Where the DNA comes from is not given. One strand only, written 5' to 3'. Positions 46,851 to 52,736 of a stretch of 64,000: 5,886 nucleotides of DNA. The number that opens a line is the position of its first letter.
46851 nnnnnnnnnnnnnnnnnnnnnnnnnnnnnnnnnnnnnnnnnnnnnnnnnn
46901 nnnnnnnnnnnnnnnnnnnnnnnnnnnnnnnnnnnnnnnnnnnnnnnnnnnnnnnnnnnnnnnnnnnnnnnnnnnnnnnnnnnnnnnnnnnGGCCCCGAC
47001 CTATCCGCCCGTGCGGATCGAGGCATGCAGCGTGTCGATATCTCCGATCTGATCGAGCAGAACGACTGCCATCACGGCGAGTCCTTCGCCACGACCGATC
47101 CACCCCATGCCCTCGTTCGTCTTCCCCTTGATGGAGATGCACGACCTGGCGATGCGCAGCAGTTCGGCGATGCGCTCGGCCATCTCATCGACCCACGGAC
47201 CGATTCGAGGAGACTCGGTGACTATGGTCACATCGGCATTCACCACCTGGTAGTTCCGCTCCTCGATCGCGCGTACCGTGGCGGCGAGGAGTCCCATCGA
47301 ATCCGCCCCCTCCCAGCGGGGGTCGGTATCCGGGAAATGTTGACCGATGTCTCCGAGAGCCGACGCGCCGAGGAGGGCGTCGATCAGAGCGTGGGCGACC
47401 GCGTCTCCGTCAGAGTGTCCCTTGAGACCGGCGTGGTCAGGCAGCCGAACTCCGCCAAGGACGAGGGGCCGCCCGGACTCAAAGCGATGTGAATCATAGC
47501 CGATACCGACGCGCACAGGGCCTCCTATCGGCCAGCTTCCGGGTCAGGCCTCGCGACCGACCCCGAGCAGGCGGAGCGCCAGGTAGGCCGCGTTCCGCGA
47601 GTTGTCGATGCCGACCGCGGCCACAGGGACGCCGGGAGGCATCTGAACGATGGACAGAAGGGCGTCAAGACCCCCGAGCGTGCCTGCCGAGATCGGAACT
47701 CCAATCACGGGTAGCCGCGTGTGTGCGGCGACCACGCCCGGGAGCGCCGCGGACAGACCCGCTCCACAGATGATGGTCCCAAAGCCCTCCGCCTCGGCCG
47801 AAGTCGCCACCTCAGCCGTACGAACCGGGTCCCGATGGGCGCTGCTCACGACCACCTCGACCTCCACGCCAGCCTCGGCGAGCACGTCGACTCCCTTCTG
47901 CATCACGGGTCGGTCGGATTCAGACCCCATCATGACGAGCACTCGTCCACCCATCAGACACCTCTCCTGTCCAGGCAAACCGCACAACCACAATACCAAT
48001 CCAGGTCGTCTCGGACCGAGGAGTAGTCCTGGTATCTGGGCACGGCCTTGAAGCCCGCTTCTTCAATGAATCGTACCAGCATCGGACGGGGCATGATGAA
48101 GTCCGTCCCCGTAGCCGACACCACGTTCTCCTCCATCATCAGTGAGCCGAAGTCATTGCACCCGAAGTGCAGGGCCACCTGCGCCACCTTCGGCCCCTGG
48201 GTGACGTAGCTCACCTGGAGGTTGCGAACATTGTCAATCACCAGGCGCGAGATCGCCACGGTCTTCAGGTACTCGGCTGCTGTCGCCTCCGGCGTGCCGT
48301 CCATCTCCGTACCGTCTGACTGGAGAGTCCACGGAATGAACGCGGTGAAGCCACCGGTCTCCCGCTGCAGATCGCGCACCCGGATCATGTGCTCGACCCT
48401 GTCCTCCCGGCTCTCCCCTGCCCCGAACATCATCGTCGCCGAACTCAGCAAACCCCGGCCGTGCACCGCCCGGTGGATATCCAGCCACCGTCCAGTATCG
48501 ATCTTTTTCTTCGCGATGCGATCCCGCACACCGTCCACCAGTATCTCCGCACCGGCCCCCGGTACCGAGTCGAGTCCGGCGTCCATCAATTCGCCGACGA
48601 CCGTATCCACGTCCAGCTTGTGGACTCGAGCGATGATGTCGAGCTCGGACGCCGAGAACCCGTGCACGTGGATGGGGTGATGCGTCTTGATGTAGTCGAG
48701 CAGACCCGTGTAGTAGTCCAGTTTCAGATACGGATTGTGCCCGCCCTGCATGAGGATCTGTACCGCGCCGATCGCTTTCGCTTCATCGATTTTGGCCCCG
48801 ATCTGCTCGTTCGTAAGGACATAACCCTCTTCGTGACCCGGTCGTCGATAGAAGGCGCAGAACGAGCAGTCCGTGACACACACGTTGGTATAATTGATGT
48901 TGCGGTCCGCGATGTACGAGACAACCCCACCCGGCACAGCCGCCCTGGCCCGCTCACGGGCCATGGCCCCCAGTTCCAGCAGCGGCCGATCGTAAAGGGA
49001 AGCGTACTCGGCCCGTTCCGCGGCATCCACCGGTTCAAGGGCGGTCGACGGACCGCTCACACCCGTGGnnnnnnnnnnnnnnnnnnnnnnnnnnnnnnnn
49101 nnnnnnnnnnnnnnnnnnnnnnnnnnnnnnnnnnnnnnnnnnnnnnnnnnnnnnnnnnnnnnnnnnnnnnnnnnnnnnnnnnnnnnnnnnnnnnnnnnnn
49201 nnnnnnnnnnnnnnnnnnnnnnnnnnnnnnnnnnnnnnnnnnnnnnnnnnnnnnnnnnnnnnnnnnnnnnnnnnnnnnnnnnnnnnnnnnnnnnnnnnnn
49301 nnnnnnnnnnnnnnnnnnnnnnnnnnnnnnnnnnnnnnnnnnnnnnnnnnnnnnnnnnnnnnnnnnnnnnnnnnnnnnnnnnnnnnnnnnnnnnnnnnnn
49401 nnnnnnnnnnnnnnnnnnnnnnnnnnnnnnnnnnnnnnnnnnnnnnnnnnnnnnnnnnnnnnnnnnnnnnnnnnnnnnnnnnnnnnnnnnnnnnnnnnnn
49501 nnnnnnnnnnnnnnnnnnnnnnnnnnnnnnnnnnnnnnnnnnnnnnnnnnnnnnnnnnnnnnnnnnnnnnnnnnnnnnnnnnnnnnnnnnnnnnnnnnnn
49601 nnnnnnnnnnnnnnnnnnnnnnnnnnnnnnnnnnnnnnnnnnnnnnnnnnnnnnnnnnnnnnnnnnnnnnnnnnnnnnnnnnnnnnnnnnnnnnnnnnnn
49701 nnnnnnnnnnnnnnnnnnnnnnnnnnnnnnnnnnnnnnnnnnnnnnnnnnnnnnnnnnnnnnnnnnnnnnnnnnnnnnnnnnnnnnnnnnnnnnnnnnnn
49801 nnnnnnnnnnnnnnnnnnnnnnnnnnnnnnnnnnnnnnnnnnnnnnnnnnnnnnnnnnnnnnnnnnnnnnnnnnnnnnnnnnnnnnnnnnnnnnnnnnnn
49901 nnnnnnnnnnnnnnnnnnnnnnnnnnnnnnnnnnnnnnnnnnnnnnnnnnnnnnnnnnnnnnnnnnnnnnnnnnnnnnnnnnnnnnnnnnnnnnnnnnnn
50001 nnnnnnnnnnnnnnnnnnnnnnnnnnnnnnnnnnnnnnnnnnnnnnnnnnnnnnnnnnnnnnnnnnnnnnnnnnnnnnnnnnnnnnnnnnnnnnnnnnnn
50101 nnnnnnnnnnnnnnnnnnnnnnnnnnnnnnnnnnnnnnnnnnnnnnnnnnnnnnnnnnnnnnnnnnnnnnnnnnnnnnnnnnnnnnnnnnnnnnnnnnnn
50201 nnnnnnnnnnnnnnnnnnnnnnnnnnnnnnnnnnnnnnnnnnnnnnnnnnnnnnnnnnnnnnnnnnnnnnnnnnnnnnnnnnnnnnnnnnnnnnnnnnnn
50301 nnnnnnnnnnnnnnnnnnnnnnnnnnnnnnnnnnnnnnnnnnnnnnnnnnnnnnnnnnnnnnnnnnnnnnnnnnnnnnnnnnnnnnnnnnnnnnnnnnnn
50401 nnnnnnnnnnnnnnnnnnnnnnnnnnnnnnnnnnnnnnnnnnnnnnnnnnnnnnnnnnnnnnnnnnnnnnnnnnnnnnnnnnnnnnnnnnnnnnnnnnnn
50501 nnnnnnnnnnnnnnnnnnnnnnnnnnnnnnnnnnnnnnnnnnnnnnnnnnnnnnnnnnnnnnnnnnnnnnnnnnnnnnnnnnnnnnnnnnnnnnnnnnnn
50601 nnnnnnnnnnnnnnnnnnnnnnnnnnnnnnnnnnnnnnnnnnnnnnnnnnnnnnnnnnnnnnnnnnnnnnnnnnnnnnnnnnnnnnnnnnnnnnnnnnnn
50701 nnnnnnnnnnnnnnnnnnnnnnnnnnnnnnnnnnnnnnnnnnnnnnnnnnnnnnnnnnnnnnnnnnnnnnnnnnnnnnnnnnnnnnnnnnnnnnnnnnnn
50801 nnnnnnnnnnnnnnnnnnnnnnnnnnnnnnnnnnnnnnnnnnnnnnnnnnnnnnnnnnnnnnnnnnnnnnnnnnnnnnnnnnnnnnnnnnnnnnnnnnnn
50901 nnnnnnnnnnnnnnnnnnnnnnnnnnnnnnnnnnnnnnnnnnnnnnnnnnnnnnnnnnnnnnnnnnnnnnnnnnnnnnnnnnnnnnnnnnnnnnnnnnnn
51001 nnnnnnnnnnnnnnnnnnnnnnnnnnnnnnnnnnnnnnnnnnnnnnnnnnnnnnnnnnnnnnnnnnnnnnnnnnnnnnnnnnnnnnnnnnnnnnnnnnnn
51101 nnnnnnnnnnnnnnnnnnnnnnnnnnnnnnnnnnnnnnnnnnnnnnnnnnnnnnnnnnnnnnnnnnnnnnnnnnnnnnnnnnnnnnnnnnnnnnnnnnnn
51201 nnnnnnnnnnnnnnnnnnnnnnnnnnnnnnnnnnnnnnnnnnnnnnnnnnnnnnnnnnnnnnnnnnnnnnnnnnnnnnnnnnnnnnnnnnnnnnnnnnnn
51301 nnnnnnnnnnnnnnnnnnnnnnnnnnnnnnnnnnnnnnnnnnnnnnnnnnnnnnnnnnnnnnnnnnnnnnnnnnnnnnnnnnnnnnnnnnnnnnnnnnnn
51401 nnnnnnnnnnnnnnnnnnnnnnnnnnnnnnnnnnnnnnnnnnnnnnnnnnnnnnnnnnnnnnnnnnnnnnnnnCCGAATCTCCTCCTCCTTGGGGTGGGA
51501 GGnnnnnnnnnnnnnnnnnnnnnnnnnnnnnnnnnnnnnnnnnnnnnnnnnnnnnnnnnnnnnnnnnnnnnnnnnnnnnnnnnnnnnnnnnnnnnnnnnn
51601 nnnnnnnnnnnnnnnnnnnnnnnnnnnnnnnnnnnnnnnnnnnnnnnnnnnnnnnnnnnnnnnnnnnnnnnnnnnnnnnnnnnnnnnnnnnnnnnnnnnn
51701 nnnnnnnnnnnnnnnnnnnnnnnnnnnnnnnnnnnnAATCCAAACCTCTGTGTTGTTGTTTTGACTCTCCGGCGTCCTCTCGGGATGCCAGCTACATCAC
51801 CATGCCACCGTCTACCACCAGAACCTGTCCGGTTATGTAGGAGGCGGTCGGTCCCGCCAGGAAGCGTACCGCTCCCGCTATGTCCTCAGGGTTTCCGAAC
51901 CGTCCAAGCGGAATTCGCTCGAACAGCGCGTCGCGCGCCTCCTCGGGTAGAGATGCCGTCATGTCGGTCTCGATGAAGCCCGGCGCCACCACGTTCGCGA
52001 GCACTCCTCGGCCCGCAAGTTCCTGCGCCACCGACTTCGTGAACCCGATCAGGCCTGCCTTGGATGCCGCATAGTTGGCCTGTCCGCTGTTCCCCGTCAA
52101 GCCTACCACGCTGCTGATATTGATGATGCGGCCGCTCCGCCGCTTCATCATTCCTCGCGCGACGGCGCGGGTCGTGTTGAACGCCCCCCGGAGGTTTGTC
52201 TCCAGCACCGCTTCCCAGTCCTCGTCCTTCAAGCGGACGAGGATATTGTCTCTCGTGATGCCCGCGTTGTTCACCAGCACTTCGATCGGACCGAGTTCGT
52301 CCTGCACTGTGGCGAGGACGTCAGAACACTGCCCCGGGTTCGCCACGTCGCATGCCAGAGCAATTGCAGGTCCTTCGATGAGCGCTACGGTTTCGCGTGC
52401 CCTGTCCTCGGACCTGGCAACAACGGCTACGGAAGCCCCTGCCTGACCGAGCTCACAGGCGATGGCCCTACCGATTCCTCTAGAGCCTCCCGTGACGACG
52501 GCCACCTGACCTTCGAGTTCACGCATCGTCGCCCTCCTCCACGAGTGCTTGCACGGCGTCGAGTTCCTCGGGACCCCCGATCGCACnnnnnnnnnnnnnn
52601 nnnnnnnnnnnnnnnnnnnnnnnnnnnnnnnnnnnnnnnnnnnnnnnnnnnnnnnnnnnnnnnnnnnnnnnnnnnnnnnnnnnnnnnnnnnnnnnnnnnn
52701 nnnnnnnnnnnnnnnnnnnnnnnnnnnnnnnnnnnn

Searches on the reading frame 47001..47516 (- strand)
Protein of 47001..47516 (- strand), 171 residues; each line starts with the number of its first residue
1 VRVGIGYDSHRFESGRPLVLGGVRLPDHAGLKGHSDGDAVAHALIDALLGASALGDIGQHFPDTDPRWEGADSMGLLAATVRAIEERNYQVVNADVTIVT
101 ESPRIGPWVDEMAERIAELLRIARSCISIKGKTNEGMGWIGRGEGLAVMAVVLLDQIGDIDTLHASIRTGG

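Call 14: search_protein_families(library=pfam, proteins=[window:47001-47516:-], max_evalue=0.001)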
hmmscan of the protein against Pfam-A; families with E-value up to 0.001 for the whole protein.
window:47001-47516:- (171 aa): 1 family
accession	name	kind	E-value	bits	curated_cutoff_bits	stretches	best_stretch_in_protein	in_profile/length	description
PF02542.21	YgbB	-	2.7e-63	213.4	26.7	1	1-154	1-154/155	YgbB family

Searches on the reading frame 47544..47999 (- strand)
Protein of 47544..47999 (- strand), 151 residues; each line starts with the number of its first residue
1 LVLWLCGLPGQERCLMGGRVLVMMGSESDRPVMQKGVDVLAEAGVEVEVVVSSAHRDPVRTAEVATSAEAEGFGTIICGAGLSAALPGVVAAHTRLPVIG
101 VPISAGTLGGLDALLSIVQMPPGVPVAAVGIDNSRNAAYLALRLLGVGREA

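Call 14: search_protein_families(library=pfam, proteins=[window:47544-47999:-], max_evalue=0.001)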
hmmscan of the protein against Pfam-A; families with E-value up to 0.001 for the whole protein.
window:47544-47999:- (151 aa): 1 family
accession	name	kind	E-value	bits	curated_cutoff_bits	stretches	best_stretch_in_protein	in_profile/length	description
PF00731.26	AIRC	-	7.3e-51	172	30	1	20-149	2-131/148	AIR carboxylase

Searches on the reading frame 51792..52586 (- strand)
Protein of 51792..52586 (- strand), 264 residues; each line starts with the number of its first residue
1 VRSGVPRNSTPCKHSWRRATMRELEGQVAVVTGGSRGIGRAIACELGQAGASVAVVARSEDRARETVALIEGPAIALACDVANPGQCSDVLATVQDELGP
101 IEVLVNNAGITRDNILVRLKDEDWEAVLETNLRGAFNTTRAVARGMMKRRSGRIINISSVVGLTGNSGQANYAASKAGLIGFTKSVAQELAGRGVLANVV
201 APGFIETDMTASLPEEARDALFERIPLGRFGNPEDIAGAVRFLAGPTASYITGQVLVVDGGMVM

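Call 14: search_protein_families(library=pfam, proteins=[window:51792-52586:-], max_evalue=0.001)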
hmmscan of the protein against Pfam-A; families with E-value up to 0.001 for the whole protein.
window:51792-52586:- (264 aa): 4 families
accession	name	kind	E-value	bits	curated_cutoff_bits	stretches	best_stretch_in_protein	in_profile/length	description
PF13561.12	adh_short_C2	-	3.8e-65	220.2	27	1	36-262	6-235/236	Enoyl-(Acyl carrier protein) reductase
PF00106.31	adh_short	-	5.6e-63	212.4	26.6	1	27-216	1-193/195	short chain dehydrogenase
PF08659.16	KR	-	1.5e-21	77.5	22.6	1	29-196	3-169/180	KR domain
PF01370.27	Epimerase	-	0.00057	19.8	20.9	1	30-160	2-118/240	NAD dependent epimerase/dehydratase family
